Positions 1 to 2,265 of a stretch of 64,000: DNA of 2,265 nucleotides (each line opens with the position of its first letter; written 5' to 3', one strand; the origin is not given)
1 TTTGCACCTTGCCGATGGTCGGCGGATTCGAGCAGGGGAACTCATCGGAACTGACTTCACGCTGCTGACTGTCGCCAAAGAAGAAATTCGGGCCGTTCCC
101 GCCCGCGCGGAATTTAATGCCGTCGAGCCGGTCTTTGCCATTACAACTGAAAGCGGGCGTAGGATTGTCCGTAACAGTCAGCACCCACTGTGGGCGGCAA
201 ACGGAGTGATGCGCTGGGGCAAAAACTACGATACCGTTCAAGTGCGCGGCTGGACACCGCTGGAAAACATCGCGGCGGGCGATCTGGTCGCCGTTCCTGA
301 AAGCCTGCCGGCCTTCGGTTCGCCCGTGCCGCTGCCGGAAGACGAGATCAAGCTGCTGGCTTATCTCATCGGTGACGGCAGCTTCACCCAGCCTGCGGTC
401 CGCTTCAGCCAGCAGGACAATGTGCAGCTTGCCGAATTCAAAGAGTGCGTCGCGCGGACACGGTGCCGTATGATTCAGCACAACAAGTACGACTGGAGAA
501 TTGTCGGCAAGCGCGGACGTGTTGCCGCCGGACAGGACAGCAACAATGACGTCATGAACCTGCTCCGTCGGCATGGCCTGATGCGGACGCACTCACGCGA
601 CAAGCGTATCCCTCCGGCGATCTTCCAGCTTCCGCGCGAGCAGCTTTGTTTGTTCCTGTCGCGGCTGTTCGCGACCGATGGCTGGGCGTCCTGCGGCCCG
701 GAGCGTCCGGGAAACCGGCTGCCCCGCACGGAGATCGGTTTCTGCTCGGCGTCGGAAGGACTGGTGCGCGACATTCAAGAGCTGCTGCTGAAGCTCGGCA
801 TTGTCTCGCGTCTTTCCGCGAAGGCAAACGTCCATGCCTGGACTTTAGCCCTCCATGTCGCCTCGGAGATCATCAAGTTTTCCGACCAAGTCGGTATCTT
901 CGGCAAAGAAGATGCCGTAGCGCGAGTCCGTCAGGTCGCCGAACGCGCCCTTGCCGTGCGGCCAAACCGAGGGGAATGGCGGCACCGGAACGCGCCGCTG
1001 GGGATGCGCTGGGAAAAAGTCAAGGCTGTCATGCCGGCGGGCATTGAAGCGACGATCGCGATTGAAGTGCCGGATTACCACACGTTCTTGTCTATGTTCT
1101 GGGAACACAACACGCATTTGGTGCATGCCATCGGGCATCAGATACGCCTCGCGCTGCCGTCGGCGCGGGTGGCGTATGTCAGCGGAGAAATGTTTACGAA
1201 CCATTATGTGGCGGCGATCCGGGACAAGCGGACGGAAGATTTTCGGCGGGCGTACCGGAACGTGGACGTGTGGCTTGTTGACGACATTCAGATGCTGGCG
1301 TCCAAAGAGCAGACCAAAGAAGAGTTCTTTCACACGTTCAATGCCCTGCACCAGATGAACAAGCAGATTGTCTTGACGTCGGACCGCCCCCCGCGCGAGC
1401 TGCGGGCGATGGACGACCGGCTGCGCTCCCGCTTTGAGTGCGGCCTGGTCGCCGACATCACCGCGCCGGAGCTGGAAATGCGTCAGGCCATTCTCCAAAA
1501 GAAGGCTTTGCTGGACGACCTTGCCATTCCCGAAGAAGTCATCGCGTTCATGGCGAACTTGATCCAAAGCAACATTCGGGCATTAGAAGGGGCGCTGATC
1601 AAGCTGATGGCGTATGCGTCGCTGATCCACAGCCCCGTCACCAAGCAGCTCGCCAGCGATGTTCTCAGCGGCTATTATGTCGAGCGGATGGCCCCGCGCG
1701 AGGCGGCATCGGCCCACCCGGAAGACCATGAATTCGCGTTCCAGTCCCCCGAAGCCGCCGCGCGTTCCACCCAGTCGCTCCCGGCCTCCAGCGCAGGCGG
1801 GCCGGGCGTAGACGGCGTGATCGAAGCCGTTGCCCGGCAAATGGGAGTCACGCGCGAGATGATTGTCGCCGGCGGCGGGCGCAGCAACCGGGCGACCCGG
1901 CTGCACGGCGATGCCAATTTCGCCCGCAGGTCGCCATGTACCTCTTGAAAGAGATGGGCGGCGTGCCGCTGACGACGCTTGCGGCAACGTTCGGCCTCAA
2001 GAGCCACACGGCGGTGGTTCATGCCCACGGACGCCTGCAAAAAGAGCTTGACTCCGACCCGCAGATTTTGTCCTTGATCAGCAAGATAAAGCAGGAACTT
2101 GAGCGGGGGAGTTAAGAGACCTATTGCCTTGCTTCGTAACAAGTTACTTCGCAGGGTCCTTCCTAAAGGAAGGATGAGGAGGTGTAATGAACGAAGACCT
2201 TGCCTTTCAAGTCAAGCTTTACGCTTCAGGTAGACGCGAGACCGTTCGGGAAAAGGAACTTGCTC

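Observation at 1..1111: Intein with a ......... endonuclease splits the Walker-A loop of DnaA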

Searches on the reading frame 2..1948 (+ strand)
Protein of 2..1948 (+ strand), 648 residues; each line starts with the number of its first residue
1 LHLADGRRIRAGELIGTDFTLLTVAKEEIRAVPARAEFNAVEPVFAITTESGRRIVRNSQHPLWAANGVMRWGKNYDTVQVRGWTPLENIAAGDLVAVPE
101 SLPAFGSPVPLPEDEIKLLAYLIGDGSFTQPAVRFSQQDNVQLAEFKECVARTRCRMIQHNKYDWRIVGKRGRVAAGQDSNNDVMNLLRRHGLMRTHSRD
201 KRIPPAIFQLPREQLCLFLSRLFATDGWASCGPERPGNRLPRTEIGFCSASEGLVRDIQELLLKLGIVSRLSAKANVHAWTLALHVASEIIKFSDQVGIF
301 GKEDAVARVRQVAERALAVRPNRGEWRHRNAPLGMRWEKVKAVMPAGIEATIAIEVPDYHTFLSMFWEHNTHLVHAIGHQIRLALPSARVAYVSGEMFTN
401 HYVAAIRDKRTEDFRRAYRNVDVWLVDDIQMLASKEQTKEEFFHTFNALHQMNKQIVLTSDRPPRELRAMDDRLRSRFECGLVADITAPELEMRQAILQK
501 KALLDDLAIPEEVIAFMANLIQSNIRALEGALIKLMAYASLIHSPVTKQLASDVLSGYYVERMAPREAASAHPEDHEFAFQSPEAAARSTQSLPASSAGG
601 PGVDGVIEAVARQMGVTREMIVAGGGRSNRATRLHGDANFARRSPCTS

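Call 3: search_protein_families(library=pfam, proteins=[window:2-1948:+], max_evalue=0.1)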
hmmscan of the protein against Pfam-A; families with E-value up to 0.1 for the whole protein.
window:2-1948:+ (648 aa): 4 families
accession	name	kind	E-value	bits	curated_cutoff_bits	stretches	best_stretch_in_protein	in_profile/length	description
PF00308.24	Bac_DnaA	-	7.5e-44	150.2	23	1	370-484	47-161/162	Bacterial DnaA ATPAse domain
PF14528.11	LAGLIDADG_3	-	1.3e-10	41.8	22.5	1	214-293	2-77/82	LAGLIDADG-like domain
PF20406.3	SAM_KSR1_N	-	0.0073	16.2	23.1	1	518-536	26-44/54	Kinase suppressor RAS 1 N-terminal helical hairpin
PF01695.23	IstB_IS21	-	0.04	13.8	24.1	1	371-463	106-195/238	IstB-like ATP binding protein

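Call 4: search_protein_families(library=ncbifam, proteins=[window:2-1948:+], max_evalue=0.1)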
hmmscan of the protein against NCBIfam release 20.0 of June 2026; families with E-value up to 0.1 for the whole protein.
window:2-1948:+ (648 aa): 19 families
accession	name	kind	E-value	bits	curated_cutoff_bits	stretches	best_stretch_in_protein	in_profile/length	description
TIGR00362.1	DnaA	equivalog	2.3e-75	254.3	343.9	1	371-557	151-337/437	chromosomal replication initiator protein DnaA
NF001154.0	PRK00149.3-3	equivalog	7.5e-44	150.4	410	1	371-542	164-340/462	chromosomal replication initiator protein DnaA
NF009087.0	PRK12422.1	equivalog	1.9e-41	142.7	657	1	370-554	154-343/455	chromosomal replication initiator protein DnaA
NF005852.0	PRK07773.1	equivalog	2.4e-34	118.8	780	1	3-312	407-708/886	replicative DNA helicase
TIGR03420.1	DnaA_homol_Hda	equivalog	2.5e-19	69.7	194.8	1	371-555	52-225/226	DnaA regulatory inactivator Hda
NF005982.0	PRK08084.1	equivalog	1.5e-11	44.4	268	1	420-542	97-219/235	DnaA inactivator Hda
NF038098.1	GyrA_w_intein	exception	2.5e-11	42.2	1850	1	41-305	171-419/1232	intein-containing DNA gyrase subunit A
NF007072.0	PRK09519.1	equivalog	1.1e-10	40.6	1024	1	65-270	312-511/790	intein-containing recombinase RecA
NF045703.1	rSAM_Tes_intein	exception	4.2e-08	31.5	1700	1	116-272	372-513/1040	tetraether lipid synthase Tes, intein-containing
NF038214.1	IS21_help_AAA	equivalog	9.6e-08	32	200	1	371-466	104-196/232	IS21-like element helper ATPase IstB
NF006571.0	PRK09087.1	equivalog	1.5e-06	28.1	297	1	424-556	92-221/228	DnaA regulatory inactivator HdaA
NF006207.0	PRK08332.1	equivalog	1.6e-06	25.7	2400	1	81-275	970-1147/1684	vitamin B12-dependent ribonucleotide reductase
NF005149.0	PRK06620.1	equivalog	6.9e-06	25.5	316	1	416-558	82-217/221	hypothetical protein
NF051883.1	DnaARegInactHdaA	equivalog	0.00023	20.8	300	1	425-558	91-225/229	DnaA regulatory inactivator HdaA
NF011303.0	PRK14715.1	equivalog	0.0043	14.1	1585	1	197-277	1196-1268/1627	DNA-directed DNA polymerase II large subunit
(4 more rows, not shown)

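Call 6: find_homologous_proteins(query=window:2-1948:+, max_evalue=0.00001)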
Query window:2-1948:+ (648 aa): 7722 proteins with E <= 0.00001 among 8000 candidates; the best 120 are listed.
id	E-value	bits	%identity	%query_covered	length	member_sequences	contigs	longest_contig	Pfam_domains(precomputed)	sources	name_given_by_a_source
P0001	0.0e+0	1397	95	99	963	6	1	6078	PF11638.14,PF00308.25,PF08299.18,PF14528.12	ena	-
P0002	0.0e+0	1306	89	99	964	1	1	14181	PF11638.14,PF00308.25,PF08299.18,PF14528.12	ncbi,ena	-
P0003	0.0e+0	1278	88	99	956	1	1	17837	PF11638.14,PF00308.25,PF08299.18,PF14528.12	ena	-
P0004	0.0e+0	1237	84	99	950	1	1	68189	PF11638.14,PF00308.25,PF08299.18,PF14528.12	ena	-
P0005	0.0e+0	1230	84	99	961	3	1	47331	PF11638.14,PF00308.25,PF08299.18,PF14528.12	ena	-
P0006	0.0e+0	1222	83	99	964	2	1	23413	PF11638.14,PF00308.25,PF08299.18,PF14528.12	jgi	-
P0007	0.0e+0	1208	83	99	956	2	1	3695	PF11638.14,PF00308.25,PF08299.18,PF14528.12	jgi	jgi:chromosomal replication initiation ATPase DnaA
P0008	0.0e+0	1181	82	99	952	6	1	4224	PF11638.14,PF00308.25,PF08299.18,PF14528.12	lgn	-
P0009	0.0e+0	1139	79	99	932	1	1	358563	PF11638.14,PF00308.25,PF08299.18,PF14528.12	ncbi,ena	-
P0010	0.0e+0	1136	79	99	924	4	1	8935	PF11638.14,PF00308.25,PF08299.18,PF14528.12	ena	-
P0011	0.0e+0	1120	77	99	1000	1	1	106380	PF11638.14,PF00308.25,PF08299.18,PF14528.12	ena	-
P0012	0.0e+0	1119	77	99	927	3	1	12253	PF11638.14,PF00308.25,PF08299.18,PF14528.12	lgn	-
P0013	0.0e+0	1111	77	99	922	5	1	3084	PF11638.14,PF00308.25,PF08299.18,PF14528.12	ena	-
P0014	0.0e+0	1101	79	99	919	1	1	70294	PF11638.14,PF00308.25,PF08299.18,PF14528.12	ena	-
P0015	0.0e+0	1095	75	99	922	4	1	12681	PF11638.14,PF00308.25,PF08299.18,PF14528.12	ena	-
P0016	0.0e+0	1093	75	99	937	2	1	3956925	PF11638.14,PF00308.25,PF08299.18,PF14528.12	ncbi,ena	-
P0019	0.0e+0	1043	86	69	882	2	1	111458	PF11638.14,PF00308.25,PF08299.18,PF14528.12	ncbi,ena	-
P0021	0.0e+0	1038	73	99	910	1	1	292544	PF11638.14,PF00308.25,PF08299.18,PF14528.12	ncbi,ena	-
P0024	2.1e-274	930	77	69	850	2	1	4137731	PF11638.14,PF00308.25,PF08299.18,PF14528.12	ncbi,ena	-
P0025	9.4e-273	925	78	69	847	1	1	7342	PF11638.14,PF00308.25,PF08299.18,PF14528.12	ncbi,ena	-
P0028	3.0e-256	870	64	99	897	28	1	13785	PF11638.14,PF00308.25,PF08299.18,PF14528.12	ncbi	-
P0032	2.7e-164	567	96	42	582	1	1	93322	PF11638.14,PF01695.24,PF00308.25,PF08299.18,PF00004.36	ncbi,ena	-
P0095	1.6e-120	422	46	72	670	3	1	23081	PF01695.24,PF14528.12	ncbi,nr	ncbi:MAG: ATP-binding protein [Rubrobacter sp.]|nr:ATP-binding protein [Rubrobacter sp.]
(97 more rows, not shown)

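Call 9: list_cluster_members(proteins=[P0002, P0009, P0016, P0019, P0021, P0024, P0025, P0028, P0032, P0095])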
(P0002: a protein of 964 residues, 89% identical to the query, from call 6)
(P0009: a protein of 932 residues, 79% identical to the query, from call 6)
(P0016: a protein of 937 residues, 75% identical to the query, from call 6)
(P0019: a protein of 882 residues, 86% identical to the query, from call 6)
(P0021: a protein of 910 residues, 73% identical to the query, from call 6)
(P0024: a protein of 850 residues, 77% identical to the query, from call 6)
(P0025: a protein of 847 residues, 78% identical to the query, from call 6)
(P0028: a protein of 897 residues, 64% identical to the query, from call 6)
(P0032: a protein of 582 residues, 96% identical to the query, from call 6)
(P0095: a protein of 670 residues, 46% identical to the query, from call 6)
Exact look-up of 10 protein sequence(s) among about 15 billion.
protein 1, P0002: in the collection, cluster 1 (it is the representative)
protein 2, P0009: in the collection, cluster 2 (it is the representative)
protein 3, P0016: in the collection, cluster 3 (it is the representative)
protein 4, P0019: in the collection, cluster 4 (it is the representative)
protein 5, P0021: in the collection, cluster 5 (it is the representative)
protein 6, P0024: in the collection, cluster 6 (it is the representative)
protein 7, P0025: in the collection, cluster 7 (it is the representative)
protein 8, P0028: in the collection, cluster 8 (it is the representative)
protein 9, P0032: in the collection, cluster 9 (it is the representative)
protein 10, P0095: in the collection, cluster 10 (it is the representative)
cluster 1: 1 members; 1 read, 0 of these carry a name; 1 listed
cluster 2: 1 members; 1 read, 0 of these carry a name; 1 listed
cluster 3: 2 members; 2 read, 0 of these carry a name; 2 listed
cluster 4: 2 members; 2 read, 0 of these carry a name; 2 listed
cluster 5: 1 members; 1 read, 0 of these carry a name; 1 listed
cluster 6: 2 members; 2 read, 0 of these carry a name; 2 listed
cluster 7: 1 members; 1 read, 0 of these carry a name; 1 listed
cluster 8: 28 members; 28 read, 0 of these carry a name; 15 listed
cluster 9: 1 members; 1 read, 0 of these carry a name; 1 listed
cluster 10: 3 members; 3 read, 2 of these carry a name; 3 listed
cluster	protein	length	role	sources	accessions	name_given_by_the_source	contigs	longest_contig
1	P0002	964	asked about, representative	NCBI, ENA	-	-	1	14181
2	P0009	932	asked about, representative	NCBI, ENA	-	-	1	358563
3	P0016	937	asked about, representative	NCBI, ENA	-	-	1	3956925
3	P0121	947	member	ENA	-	-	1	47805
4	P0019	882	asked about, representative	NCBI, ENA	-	-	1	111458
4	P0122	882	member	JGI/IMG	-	-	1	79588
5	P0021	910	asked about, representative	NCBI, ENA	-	-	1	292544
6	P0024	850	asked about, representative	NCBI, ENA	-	-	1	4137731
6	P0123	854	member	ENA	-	-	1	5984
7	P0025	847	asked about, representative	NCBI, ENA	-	-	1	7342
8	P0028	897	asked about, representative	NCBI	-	-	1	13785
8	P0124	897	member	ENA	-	-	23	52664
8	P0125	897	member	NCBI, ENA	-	-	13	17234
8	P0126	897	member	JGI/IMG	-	-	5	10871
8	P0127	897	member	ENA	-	-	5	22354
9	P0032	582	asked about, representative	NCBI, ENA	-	-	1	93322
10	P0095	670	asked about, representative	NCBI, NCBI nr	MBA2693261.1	MAG: ATP-binding protein [Rubrobacter sp.] | ATP-binding protein [Rubrobacter sp.]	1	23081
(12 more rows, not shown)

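Call 19: find_encoding_contigs(protein=P0001, flank=6000, max_places=4)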
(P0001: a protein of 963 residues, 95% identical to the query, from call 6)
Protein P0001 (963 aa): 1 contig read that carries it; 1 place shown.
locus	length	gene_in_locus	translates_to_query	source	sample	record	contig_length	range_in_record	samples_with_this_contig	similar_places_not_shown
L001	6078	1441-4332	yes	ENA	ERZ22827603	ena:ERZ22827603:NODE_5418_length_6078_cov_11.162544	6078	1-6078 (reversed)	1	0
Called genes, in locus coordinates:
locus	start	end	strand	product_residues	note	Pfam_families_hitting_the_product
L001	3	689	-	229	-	?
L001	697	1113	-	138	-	-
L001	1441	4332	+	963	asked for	PF11638:DnaA_N, PF00308:Bac_DnaA, PF14528:LAGLIDADG_3, PF00308:Bac_DnaA, PF08299:Bac_DnaA_C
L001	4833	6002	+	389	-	PF02463:SMC_N, PF13175:AAA_15, PF13476:AAA_23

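Call 20: find_encoding_contigs(protein=P0016, flank=8000, max_places=3)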
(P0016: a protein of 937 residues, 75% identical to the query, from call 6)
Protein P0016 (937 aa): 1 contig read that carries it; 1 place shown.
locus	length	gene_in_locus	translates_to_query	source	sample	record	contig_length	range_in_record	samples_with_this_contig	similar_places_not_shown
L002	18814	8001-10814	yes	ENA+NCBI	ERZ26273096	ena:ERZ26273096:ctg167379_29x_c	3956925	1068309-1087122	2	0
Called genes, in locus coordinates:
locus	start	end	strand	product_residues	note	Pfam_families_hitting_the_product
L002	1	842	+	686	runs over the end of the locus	PF02897:Peptidase_S9_N, PF00326:Peptidase_S9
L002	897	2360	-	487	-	PF00884:Sulfatase, PF01663:Phosphodiest (faint), PF16347:SGSH_C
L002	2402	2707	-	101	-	PF07876:Dabb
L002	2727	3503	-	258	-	PF00106:adh_short, PF01370:Epimerase (weak), PF08659:KR, PF13561:adh_short_C2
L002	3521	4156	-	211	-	PF13358:DDE_3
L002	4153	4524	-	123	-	PF13384:HTH_23, PF13518:HTH_28, PF13551:HTH_29, PF13565:HTH_32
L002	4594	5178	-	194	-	PF00440:TetR_N, PF17935:TetR_C_27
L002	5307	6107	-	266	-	PF00582:Usp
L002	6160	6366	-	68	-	-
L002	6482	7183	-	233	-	PF00702:Hydrolase, PF13419:HAD_2, PF13242:Hydrolase_like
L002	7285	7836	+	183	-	PF00578:AhpC-TSA, PF08534:Redoxin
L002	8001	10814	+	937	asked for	PF11638:DnaA_N, PF00308:Bac_DnaA, PF14528:LAGLIDADG_3, PF00308:Bac_DnaA, PF08299:Bac_DnaA_C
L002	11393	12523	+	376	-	PF02463:SMC_N, PF13175:AAA_15, PF13476:AAA_23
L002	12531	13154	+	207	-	PF05258:DciA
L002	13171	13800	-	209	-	PF21716:dnstrm_HI1420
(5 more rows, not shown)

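Call 21: find_encoding_contigs(protein=P0032, flank=8000, max_places=3)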
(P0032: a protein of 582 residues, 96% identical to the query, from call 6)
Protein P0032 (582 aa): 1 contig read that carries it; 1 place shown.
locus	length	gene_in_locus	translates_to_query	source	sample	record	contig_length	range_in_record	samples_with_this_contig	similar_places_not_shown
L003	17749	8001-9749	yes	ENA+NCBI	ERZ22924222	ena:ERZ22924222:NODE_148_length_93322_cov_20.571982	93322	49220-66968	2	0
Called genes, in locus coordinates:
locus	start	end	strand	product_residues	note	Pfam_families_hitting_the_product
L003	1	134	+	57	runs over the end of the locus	-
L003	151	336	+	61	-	PF03966:Trm112p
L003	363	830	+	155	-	PF01220:DHquinase_II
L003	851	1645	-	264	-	PF07963:N_methyl, PF07596:SBP_bac_10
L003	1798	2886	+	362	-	PF01321:Creatinase_N, PF00557:Peptidase_M24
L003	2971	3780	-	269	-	PF00582:Usp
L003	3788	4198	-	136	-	-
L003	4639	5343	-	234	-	PF00702:Hydrolase, PF13419:HAD_2, PF13242:Hydrolase_like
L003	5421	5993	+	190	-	PF00578:AhpC-TSA, PF08534:Redoxin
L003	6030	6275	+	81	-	-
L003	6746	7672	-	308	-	PF13421:Band_7_1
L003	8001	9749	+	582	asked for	PF11638:DnaA_N, PF00308:Bac_DnaA, PF00004:AAA, PF01695:IstB_IS21, PF08299:Bac_DnaA_C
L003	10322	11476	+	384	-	PF02463:SMC_N, PF13175:AAA_15 (weak), PF13476:AAA_23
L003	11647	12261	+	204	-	PF05258:DciA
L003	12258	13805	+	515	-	-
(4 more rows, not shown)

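Call 65: search_solved_structures(query=P0032, max_evalue=1e-20, show_alignments=2)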
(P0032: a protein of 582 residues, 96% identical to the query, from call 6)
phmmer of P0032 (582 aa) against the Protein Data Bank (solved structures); distinct sequences matched with E-value up to 1e-20: 5.
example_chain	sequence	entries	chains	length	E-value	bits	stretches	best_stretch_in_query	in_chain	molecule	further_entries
8btg_A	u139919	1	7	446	1.9e-103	350.5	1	196-445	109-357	Chromosomal replication initiator protein DnaA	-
8bv3_A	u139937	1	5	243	5.9e-90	306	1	197-430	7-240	Chromosomal replication initiator protein DnaA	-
2z4r_A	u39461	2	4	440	2.2e-63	218.3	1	195-418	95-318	Chromosomal replication initiator protein dnaA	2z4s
1l8q_A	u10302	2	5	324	1.9e-49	172.3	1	198-415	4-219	Chromosomal replication initiator protein dnaA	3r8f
2hcb_A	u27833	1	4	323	2.1e-49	172.2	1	198-415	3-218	Chromosomal replication initiator protein dnaA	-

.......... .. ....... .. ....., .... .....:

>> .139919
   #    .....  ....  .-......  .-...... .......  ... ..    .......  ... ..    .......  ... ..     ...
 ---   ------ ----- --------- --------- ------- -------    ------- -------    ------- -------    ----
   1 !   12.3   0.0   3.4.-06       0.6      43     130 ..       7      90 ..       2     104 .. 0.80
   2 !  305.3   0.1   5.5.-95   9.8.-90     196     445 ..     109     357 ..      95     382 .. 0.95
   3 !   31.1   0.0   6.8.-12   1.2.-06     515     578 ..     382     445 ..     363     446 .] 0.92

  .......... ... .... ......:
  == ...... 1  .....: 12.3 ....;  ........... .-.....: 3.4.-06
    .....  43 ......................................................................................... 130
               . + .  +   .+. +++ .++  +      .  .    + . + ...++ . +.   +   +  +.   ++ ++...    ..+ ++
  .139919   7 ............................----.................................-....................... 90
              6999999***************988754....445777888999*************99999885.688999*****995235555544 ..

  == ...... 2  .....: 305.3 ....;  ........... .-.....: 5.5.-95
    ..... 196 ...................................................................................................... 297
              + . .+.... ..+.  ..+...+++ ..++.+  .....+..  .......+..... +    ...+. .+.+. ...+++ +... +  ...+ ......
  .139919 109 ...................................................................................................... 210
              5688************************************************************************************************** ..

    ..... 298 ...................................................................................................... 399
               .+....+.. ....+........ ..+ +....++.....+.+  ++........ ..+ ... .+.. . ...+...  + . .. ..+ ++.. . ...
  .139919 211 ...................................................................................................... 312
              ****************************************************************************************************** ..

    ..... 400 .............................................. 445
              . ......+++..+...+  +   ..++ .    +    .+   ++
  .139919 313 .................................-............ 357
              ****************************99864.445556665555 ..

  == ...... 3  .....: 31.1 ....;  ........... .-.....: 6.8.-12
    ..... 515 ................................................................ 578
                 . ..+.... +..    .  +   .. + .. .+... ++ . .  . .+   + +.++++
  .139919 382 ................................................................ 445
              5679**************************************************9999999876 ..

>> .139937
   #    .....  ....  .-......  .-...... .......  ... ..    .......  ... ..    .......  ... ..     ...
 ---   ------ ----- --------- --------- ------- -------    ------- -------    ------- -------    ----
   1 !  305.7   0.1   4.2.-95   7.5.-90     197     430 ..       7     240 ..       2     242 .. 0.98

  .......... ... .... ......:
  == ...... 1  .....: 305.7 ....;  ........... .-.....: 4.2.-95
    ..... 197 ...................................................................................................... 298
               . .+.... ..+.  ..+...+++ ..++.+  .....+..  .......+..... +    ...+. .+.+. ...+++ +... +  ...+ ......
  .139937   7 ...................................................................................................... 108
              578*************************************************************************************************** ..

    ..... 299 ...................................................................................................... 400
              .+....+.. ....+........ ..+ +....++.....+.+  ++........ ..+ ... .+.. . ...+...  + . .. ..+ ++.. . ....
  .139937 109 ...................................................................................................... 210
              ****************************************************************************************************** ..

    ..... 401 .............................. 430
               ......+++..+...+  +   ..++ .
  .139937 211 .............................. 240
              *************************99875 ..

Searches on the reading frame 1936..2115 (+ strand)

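Call 3: search_protein_families(library=pfam, proteins=[window:1936-2115:+], max_evalue=0.1)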
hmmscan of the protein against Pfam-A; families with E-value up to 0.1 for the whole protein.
window:1936-2115:+ (59 aa): 1 family
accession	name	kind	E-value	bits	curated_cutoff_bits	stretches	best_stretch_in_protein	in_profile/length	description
PF08299.17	Bac_DnaA_C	-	6e-05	23.4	31.5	1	1-31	36-66/69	Bacterial dnaA protein helix-turn-helix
